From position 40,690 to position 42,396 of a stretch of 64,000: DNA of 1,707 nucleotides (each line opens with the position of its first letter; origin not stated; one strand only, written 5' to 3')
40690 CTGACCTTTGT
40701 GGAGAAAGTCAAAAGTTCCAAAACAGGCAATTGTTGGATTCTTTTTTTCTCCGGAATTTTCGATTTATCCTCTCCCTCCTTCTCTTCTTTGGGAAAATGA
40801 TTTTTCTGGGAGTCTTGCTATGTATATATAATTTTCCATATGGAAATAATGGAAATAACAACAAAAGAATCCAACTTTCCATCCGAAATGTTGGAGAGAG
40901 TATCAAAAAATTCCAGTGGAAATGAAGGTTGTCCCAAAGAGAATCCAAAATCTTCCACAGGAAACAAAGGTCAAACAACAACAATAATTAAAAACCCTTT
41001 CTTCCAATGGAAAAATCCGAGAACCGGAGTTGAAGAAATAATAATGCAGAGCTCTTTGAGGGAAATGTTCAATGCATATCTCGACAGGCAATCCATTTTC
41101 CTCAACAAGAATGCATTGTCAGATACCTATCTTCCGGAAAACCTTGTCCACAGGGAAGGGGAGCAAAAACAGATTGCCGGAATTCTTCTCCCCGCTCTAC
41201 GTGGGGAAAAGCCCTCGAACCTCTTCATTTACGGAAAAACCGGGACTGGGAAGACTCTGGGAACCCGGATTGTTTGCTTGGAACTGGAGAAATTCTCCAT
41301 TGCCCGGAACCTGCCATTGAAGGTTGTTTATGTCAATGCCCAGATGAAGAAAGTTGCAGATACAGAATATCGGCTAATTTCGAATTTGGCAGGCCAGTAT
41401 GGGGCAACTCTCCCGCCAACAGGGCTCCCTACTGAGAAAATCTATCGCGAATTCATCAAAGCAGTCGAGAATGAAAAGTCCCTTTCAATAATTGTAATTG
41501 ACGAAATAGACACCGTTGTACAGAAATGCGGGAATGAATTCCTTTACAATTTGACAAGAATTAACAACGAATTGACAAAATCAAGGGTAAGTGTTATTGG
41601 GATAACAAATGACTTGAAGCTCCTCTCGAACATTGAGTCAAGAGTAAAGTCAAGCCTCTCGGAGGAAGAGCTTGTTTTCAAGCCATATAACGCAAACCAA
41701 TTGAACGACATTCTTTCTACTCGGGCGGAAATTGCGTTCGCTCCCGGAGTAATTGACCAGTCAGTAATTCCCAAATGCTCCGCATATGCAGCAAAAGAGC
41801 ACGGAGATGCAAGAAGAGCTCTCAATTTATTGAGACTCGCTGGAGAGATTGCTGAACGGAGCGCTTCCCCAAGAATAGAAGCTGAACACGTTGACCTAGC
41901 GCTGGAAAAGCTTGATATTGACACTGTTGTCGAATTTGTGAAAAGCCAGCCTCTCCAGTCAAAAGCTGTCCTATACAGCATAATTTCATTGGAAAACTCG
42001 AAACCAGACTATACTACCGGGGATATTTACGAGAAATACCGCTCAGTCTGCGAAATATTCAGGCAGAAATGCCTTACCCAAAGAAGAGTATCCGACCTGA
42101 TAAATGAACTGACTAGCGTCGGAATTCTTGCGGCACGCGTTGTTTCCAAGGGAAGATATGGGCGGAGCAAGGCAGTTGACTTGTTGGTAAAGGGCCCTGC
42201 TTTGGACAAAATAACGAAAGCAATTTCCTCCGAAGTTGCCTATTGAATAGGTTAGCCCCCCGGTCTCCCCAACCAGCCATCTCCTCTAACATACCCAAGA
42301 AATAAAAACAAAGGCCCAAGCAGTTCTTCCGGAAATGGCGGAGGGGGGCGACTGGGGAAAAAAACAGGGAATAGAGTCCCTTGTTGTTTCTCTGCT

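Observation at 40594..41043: Candidate oriC with four direct ORB-like repeats lying inside the ORF-track's Cdc6 N-terminus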

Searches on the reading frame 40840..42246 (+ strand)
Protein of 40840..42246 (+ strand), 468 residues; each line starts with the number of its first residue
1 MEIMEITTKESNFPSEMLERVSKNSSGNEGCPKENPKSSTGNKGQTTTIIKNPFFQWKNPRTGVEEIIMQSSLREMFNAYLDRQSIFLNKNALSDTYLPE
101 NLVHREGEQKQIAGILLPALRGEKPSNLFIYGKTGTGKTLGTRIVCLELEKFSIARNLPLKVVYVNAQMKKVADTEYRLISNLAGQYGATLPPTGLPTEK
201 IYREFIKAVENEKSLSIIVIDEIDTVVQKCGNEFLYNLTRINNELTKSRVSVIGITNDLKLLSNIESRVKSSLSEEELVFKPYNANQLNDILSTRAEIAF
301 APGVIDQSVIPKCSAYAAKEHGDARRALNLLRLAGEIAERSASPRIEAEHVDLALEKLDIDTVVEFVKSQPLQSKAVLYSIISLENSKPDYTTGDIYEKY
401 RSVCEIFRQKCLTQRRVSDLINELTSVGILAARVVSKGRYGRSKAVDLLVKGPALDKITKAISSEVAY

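Call 9: search_protein_families(library=pfam, proteins=[window:40840-42246:+])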
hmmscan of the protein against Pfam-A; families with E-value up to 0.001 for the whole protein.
window:40840-42246:+ (468 aa): 8 families
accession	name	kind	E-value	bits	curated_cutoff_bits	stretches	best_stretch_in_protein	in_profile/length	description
PF22703.2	Cdc6_lid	-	1.2e-25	89.6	27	1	290-354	2-66/68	Cdc6 AAA+ ATPase-type lid domain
PF09079.17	Cdc6_C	-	2.2e-24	85.7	25.1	1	367-450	3-88/96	CDC6, C terminal winged helix domain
PF00004.35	AAA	-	2.4e-09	38.2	21.2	1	129-263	2-115/131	ATPase family associated with various cellular activities (AAA)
PF13401.12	AAA_22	-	4.1e-08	34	27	1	125-254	5-122/130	AAA domain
PF22606.2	Cdc6-ORC-like_ATPase_lid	-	3.4e-06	27.3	27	1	283-339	1-57/60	Cdc6/ORC-like, ATPase lid domain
PF13191.12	AAA_16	-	8.1e-05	23.6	32.6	1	102-145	2-44/167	AAA ATPase domain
PF00270.35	DEAD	-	0.00012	22.3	26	0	124-245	13-145/167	DEAD/DEAH box helicase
PF01637.24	ATPase_2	-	0.00029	21.2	33.2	1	118-249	13-146/225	ATPase domain predominantly from Archaea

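Call 10: find_homologous_proteins(query=window:40840-42246:+, max_evalue=1e-30)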
Query window:40840-42246:+ (468 aa): 7998 proteins with E <= 1e-30 among 8000 candidates; the best 120 are listed.
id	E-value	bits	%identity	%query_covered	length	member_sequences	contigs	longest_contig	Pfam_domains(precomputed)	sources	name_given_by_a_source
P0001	2.4e-246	836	95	87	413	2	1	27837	PF22703.3,PF00004.36,PF13401.13,PF09079.18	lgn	-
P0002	3.2e-192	657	74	85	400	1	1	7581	PF22703.3,PF00004.36,PF13401.13,PF01637.25,PF09079.18,PF13191.13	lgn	-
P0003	2.6e-187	641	71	85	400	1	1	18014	PF22703.3,PF22606.3,PF00004.36,PF13401.13,PF01637.25,PF09079.18,PF13191.13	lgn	-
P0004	4.2e-187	641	73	84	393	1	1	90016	PF22703.3,PF24883.3,PF00004.36,PF13401.13,PF01637.25,PF05621.18,PF09079.18,PF13191.13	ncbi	ncbi:MAG: orc1/cdc6 family replication initiation protein [archaeon]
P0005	6.7e-182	623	71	85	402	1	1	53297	PF22703.3,PF22606.3,PF00004.36,PF13401.13,PF09079.18,PF13191.13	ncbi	-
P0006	7.4e-182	623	71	84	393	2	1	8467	PF22703.3,PF22606.3,PF00004.36,PF13401.13,PF09079.18,PF13191.13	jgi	jgi:archaeal cell division control protein 6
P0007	4.2e-181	621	70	85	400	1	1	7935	PF22703.3,PF22606.3,PF00004.36,PF13401.13,PF09079.18,PF13191.13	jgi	jgi:cell division control protein 6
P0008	3.6e-147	509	59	85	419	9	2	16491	PF22703.3,PF00004.36,PF13401.13,PF05496.19,PF01637.25,PF05621.18,PF09079.18,PF13191.13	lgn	-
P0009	4.1e-146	506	58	87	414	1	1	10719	PF22703.3,PF24883.3,PF00004.36,PF13401.13,PF01637.25,PF05621.18,PF09079.18,PF13191.13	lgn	-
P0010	3.0e-143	496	56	88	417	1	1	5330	PF22703.3,PF24883.3,PF00004.36,PF13401.13,PF09848.16,PF05496.19,PF01637.25,PF05621.18,PF09079.18,PF13191.13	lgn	-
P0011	2.3e-142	493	58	85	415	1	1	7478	PF22703.3,PF22606.3,PF00004.36,PF13401.13,PF05496.19,PF01637.25,PF05621.18,PF09079.18,PF13191.13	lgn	-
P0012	1.2e-135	471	53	84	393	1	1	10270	PF22703.3,PF05729.19,PF00004.36,PF13401.13,PF01637.25,PF05621.18,PF09079.18,PF13191.13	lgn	-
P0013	6.2e-133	462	52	86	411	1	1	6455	PF22703.3,PF24883.3,PF05729.19,PF22606.3,PF00004.36,PF13401.13,PF01637.25,PF09079.18,PF13191.13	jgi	-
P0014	5.8e-132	459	54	83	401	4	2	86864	PF00270.36,PF22703.3,PF22606.3,PF00004.36,PF13401.13,PF01637.25,PF05621.18,PF09079.18,PF13191.13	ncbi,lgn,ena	-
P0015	1.5e-131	458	54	85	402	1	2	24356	PF00270.36,PF22703.3,PF05729.19,PF22606.3,PF00004.36,PF13401.13,PF01637.25,PF05621.18,PF09079.18,PF13191.13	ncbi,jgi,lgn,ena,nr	ncbi:MAG: cell division control protein Cdc6 [Candidatus Aenigmatarchaeota archaeon]|nr:MAG: cell di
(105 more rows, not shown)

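Call 12: find_encoding_contigs(protein=P0001, flank=4000, max_places=2)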
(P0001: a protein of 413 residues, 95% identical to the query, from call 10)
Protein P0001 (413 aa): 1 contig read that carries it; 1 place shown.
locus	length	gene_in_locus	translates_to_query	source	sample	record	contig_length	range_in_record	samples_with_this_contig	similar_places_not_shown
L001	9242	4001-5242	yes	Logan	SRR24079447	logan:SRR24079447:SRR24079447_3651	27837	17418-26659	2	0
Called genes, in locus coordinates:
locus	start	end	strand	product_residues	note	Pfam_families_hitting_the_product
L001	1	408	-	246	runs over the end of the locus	PF00483:NTP_transferase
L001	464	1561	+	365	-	PF00483:NTP_transferase, PF12804:NTP_transf_3 (weak), PF24894:Hexapep_GlmU (faint), PF25084:LbH_EIF2B, PF25087:GMPPB_C, PF00132:Hexapep (weak)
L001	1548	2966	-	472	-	PF01368:DHH, PF21763:DHH_CID, PF02272:DHHA1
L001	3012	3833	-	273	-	-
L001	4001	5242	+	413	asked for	PF00004:AAA, PF13401:AAA_22, PF22703:Cdc6_lid, PF09079:WHD_Cdc6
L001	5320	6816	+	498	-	PF00149:Metallophos, PF04042:DNA_pol_E_B, PF12850:Metallophos_2 (faint)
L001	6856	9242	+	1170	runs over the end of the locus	PF03833:PolC_DP2_N, PF24844:PolC_DP2_central, PF24846:PolC_DP2_cat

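Call 13: find_encoding_contigs(protein=P0002, flank=4000, max_places=2)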
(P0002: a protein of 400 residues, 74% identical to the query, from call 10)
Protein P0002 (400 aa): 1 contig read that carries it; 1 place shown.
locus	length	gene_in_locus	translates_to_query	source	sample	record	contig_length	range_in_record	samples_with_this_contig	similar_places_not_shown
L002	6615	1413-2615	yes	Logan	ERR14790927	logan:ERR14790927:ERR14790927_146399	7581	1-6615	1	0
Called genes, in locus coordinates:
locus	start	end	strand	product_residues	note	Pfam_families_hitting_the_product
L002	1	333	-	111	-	?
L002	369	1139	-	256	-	-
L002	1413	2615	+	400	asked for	PF01637:ATPase_2 (weak), PF13191:AAA_16 (weak), PF00004:AAA, PF13401:AAA_22, PF22703:Cdc6_lid, PF09079:WHD_Cdc6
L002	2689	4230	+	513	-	PF01336:tRNA_anti-codon (faint), PF00149:Metallophos, PF04042:DNA_pol_E_B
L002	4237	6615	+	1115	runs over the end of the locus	?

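Call 14: find_encoding_contigs(protein=P0003, flank=4000, max_places=2)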
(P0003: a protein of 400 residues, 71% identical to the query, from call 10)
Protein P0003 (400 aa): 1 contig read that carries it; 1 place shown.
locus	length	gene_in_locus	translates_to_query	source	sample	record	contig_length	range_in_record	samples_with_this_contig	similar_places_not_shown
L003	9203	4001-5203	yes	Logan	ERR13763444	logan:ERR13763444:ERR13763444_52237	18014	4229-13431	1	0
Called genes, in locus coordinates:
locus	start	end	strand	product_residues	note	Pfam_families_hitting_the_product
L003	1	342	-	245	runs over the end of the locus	PF00483:NTP_transferase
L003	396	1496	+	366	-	PF00483:NTP_transferase, PF12804:NTP_transf_3 (weak), PF25084:LbH_EIF2B, PF25087:GMPPB_C, PF00132:Hexapep (faint), PF24894:Hexapep_GlmU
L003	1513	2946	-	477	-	PF01368:DHH, PF21763:DHH_CID, PF02272:DHHA1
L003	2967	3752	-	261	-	PF01467:CTP_transf_like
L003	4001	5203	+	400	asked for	PF01637:ATPase_2 (faint), PF13191:AAA_16 (weak), PF00004:AAA, PF13401:AAA_22, PF22606:Cdc6-ORC-like_ATPase_lid (weak), PF22703:Cdc6_lid, PF09079:WHD_Cdc6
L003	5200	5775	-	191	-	-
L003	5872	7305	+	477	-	PF01336:tRNA_anti-codon (weak), PF00149:Metallophos, PF04042:DNA_pol_E_B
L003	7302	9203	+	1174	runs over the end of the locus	PF03833:PolC_DP2_N, PF24844:PolC_DP2_central, PF24846:PolC_DP2_cat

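Call 15: find_encoding_contigs(protein=P0004, flank=4000, max_places=2)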
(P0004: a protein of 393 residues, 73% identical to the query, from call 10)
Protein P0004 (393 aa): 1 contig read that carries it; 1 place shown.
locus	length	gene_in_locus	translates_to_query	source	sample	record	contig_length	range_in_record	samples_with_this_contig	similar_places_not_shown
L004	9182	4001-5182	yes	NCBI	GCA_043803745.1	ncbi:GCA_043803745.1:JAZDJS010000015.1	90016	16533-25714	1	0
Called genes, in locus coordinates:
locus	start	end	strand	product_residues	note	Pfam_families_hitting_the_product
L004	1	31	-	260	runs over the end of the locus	PF00483:NTP_transferase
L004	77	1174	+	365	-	PF00483:NTP_transferase, PF12804:NTP_transf_3 (weak), PF24894:Hexapep_GlmU (faint), PF25084:LbH_EIF2B, PF00132:Hexapep (faint), PF25087:GMPPB_C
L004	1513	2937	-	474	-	PF01368:DHH, PF21763:DHH_CID, PF02272:DHHA1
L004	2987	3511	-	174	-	-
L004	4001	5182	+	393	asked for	PF01637:ATPase_2 (weak), PF05621:TniB (weak), PF13191:AAA_16 (weak), PF13401:AAA_22, PF24883:NPHP3_N (faint), PF00004:AAA, PF22703:Cdc6_lid, PF09079:WHD_Cdc6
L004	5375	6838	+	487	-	PF00149:Metallophos, PF04042:DNA_pol_E_B, PF12850:Metallophos_2 (faint)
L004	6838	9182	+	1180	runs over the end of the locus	PF03833:PolC_DP2_N, PF24844:PolC_DP2_central, PF24846:PolC_DP2_cat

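Call 16: find_encoding_contigs(protein=P0005, flank=4000, max_places=2)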
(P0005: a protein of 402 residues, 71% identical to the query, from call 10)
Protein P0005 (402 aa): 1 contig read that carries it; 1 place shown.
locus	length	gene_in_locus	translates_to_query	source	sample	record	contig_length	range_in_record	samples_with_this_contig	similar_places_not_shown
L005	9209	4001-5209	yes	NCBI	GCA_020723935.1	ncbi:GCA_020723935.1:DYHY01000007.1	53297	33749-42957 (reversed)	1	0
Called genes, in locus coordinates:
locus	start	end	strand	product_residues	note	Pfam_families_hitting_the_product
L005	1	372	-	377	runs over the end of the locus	PF09848:SLFN-g3_helicase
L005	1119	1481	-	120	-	PF12643:MazG-like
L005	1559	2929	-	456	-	PF01368:DHH, PF21763:DHH_CID, PF02272:DHHA1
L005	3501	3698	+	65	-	-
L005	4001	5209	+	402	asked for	PF13191:AAA_16 (faint), PF00004:AAA, PF13401:AAA_22, PF22606:Cdc6-ORC-like_ATPase_lid (weak), PF22703:Cdc6_lid, PF09079:WHD_Cdc6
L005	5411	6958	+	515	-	PF01336:tRNA_anti-codon (weak), PF12850:Metallophos_2 (faint), PF00149:Metallophos, PF04042:DNA_pol_E_B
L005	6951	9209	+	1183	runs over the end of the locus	PF03833:PolC_DP2_N, PF24844:PolC_DP2_central, PF24846:PolC_DP2_cat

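Call 17: find_encoding_contigs(protein=P0006, flank=4000, max_places=2)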
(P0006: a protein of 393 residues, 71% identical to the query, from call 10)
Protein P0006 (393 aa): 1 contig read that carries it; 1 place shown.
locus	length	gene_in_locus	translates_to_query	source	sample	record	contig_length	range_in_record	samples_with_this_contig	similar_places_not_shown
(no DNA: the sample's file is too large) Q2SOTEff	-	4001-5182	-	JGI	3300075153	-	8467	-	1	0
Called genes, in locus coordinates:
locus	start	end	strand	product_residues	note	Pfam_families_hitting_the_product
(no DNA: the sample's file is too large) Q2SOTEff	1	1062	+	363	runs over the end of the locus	PF00483:NTP_transferase, PF12804:NTP_transf_3, PF00132:Hexapep (faint), PF25084:LbH_EIF2B, PF24894:Hexapep_GlmU, PF25087:GMPPB_C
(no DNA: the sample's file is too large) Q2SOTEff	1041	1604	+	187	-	PF00293:NUDIX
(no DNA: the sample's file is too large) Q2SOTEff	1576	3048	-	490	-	PF01368:DHH, PF21763:DHH_CID, PF02272:DHHA1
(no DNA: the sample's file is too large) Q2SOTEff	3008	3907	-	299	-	PF01467:CTP_transf_like (faint)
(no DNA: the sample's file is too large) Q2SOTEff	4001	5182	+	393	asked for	PF13191:AAA_16 (faint), PF13401:AAA_22, PF00004:AAA, PF22606:Cdc6-ORC-like_ATPase_lid (faint), PF22703:Cdc6_lid, PF09079:WHD_Cdc6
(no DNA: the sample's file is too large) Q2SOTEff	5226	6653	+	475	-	PF01336:tRNA_anti-codon (weak), PF12850:Metallophos_2 (faint), PF00149:Metallophos, PF04042:DNA_pol_E_B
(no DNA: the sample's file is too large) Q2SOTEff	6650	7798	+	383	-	?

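Call 18: find_encoding_contigs(protein=P0007, flank=4000, max_places=2)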
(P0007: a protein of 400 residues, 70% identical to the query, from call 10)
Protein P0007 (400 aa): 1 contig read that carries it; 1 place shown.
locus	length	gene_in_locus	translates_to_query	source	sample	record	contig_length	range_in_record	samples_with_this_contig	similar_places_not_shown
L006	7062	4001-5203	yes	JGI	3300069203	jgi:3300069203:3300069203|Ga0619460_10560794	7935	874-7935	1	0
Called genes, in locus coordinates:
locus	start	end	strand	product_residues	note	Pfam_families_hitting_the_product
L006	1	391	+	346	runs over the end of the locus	PF04312:DUF460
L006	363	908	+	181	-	PF09721:Exosortase_EpsH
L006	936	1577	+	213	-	PF01914:MarC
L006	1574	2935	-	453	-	PF01368:DHH, PF21763:DHH_CID, PF02272:DHHA1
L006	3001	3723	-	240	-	PF01467:CTP_transf_like (weak)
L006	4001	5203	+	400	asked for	PF13191:AAA_16 (faint), PF00004:AAA, PF13401:AAA_22, PF22606:Cdc6-ORC-like_ATPase_lid (weak), PF22703:Cdc6_lid, PF09079:WHD_Cdc6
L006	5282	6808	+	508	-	PF01336:tRNA_anti-codon, PF00149:Metallophos, PF04042:DNA_pol_E_B, PF12850:Metallophos_2 (weak)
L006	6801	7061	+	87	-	?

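Call 25: find_related_loci(query=A3, collection=genome_contigs, flank=3000)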
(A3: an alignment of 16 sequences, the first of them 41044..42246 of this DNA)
Query A3 (400 aa) in genome_contigs; peptide patterns used: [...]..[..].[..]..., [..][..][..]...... (x = any residue, [..] = any of these).
599 stretches matched a pattern (row limit reached: there are more); 594 encode a relative of the query (tblastn E <= 1e-3); the best 80 are kept; 80 distinct loci.
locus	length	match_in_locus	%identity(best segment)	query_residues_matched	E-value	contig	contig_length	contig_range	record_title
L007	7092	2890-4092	54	1-400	8e-142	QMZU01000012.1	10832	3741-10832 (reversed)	MAG: Candidatus Aenigmatarchaeota archaeon isolate B50_G15 B50_Guay15_scaffold_01489, whole genome shotgun sequence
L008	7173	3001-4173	54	1-390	7e-137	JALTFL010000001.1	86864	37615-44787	MAG: Nanobdellati archaeon isolate S014_metabat2_scaf2bin.107 S014_NODE_11_length_86864_cov_25.496097, whole genome shot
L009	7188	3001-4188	53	2-397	6e-136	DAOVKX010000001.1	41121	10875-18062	MAG TPA_asm: Candidatus Nanohaloarchaea archaeon isolate CSMAG_1430 CSMAG_1430_k141_203449_length_41121_cov_10.0000, who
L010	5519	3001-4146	54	1-382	2e-135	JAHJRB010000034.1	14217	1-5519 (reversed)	MAG: Nanoarchaeota archaeon isolate OS_PC_MetaG.mb.127 OS_PC_MetaG.mb.127_k141_96806, whole genome shotgun sequence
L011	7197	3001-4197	51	1-398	2e-134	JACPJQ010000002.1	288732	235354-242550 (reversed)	MAG: Candidatus Woesearchaeota archaeon isolate NC_groundwater_472_Ag_B-0.1um_38_40 S34_3B_scaffold_114527, whole genome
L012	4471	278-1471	52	1-397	1e-134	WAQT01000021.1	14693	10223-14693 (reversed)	MAG: Candidatus Aenigmatarchaeota archaeon isolate S146_145_esom k151_347720, whole genome shotgun sequence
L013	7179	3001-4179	52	2-390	5e-134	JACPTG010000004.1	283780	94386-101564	MAG: Candidatus Woesearchaeota archaeon isolate NC_groundwater_726_Ag_S-0.2um_49_29 S36_SO-2_scaffold_228483, whole geno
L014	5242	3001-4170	52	2-390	1e-133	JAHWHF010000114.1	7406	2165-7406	MAG: Candidatus Woesearchaeota archaeon isolate FT2_175 k127_57443997, whole genome shotgun sequence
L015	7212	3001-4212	50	1-400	1e-133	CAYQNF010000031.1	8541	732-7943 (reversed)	MAG TPA_asm: uncultured archaeon isolate SRP304980_co1_40 genome assembly, contig: NODE_6495_length_8541_cov_4.647537, w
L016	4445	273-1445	50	1-390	1e-133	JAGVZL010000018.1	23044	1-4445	Candidatus Woesearchaeota archaeon isolate RIFOXYB1_FULL_31_12 rifoxyb1_full_scaffold_745, whole genome shotgun sequence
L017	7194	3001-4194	50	1-399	1e-132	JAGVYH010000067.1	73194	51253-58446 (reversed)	Candidatus Woesearchaeota archaeon isolate RIFCSPHIGHO2_02_FULL_33_21 rifcsphigho2_02_scaffold_1139, whole genome shotgu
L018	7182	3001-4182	51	1-394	9e-133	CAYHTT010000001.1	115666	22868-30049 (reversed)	MAG TPA_asm: Candidatus Woesearchaeota archaeon isolate ERP119705_co17_619 genome assembly, contig: NODE_84_length_11566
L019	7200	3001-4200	51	2-400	1e-132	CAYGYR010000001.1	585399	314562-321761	MAG TPA_asm: uncultured Methanosarcinales archaeon isolate ERP119294_co1_430 genome assembly, contig: NODE_8_length_5853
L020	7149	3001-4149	52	2-384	2e-132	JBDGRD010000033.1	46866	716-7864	MAG: Candidatus Nanohaloarchaea archaeon isolate DAL-Ass_40_74C4R DAL-Ass_40_74C4R_33, whole genome shotgun sequence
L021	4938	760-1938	51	5-394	2e-132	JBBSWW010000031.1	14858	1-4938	MAG: Nanoarchaeota archaeon isolate H52-bin077_1 H52_bin077_1_000000000031, whole genome shotgun sequence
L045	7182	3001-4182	49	1-394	1e-129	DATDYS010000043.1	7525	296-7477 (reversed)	MAG TPA_asm: Candidatus Nanoarchaeia archaeon isolate SMAG_U8171 k141_1815751, whole genome shotgun sequence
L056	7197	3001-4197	48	2-399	4e-129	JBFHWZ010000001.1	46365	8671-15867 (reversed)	MAG: Candidatus Woesearchaeota archaeon isolate Mix_sand09.2021.07.Z.43 k141_3034148_length_46365_cov_13.7076, whole gen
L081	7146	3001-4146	49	2-382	6e-128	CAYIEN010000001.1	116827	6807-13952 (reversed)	MAG TPA_asm: uncultured Methanosarcinales archaeon isolate ERP119705_co18_167 genome assembly, contig: NODE_69_length_11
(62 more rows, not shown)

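Call 53: find_encoding_contigs(protein=P0004, flank=10000, max_places=1)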
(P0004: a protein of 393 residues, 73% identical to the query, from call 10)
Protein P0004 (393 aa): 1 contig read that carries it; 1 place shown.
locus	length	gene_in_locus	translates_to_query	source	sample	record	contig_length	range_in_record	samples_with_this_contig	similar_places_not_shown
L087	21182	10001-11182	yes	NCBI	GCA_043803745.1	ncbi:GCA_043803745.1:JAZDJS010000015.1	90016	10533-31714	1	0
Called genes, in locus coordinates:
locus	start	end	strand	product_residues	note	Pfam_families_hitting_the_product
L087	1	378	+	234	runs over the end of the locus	PF00535:Glycos_transf_2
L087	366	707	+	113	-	PF10066:DUF2304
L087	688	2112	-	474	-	-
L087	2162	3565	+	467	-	PF02350:Epimerase_2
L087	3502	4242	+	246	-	PF08241:Methyltransf_11 (weak), PF13649:Methyltransf_25 (faint)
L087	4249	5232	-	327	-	PF03706:LPG_synthase_TM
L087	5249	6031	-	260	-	PF00483:NTP_transferase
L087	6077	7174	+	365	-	PF00483:NTP_transferase, PF12804:NTP_transf_3 (weak), PF24894:Hexapep_GlmU (faint), PF25084:LbH_EIF2B, PF00132:Hexapep (faint), PF25087:GMPPB_C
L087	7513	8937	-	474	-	PF01368:DHH, PF21763:DHH_CID, PF02272:DHHA1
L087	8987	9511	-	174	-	-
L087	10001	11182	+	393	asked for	PF01637:ATPase_2 (weak), PF05621:TniB (weak), PF13191:AAA_16 (weak), PF13401:AAA_22, PF24883:NPHP3_N (faint), PF00004:AAA, PF22703:Cdc6_lid, PF09079:WHD_Cdc6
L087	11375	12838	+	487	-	PF00149:Metallophos, PF04042:DNA_pol_E_B, PF12850:Metallophos_2 (faint)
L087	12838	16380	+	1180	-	PF03833:PolC_DP2_N, PF24844:PolC_DP2_central, PF24846:PolC_DP2_cat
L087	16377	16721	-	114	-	-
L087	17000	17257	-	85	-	-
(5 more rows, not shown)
